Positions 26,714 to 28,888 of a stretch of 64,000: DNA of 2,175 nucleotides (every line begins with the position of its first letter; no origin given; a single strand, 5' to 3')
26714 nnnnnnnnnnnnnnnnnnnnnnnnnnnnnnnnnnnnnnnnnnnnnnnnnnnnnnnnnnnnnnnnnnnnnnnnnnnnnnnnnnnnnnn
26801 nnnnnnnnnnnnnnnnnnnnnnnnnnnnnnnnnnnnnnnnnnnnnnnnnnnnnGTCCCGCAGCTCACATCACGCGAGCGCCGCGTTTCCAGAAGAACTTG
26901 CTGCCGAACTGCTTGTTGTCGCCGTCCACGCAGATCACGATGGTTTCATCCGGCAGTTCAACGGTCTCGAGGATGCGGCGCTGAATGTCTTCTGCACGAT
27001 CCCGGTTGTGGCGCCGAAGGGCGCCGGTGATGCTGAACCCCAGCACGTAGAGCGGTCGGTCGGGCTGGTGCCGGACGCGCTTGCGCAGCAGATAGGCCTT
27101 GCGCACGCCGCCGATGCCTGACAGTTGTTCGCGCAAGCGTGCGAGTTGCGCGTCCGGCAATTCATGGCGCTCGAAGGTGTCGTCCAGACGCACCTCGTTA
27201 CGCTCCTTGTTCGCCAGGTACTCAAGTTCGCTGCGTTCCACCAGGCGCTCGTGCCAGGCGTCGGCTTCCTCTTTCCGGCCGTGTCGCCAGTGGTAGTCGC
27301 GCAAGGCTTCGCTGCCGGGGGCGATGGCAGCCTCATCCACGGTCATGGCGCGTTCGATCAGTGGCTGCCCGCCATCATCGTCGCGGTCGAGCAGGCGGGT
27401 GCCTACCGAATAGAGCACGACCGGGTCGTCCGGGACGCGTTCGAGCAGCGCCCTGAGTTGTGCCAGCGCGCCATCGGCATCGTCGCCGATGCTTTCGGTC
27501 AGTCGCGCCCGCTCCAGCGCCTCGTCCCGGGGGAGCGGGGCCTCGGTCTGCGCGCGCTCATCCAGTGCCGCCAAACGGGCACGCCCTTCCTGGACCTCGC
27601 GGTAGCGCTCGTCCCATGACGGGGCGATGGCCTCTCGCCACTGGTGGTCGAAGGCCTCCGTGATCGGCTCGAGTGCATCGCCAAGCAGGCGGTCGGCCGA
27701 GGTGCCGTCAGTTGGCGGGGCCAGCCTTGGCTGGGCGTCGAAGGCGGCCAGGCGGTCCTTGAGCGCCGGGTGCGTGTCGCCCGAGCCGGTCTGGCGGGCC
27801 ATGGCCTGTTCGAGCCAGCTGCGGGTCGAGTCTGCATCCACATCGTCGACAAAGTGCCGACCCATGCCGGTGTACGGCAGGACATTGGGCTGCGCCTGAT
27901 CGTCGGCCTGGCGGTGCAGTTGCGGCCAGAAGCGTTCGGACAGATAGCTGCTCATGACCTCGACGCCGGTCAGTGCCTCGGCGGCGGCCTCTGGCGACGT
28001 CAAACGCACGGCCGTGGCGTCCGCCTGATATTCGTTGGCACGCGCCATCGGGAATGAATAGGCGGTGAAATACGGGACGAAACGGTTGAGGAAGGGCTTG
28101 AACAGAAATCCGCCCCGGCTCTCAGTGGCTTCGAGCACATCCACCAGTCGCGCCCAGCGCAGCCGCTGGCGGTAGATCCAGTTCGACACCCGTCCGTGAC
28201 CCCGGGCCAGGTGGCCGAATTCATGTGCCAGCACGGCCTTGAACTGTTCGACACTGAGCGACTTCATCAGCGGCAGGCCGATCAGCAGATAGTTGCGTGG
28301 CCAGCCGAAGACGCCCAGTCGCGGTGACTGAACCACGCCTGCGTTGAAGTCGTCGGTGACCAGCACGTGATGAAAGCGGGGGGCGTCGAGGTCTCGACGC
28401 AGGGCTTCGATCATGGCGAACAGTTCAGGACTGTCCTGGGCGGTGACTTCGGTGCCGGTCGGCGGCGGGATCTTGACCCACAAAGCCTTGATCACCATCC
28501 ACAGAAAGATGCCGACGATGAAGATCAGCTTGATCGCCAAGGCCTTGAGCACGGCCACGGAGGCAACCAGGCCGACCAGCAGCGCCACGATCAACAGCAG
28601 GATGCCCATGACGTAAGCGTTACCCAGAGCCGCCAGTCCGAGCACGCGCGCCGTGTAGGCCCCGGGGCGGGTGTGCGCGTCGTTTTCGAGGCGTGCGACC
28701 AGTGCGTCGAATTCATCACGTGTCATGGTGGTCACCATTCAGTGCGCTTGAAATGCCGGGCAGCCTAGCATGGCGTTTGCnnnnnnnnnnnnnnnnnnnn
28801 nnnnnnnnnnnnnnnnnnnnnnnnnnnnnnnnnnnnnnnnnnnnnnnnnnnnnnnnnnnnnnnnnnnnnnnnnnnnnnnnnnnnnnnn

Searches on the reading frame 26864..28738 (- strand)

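Call 47: search_protein_families(library=pfam, proteins=[window:26864-28738:-], max_evalue=0.0001)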
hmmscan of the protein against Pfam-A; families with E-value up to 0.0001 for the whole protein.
window:26864-28738:- (624 aa): 1 family
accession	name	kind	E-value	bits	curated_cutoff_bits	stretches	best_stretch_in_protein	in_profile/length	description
PF01435.24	Peptidase_M48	-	1.9e-14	54.4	20.3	1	133-334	27-183/186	Peptidase family M48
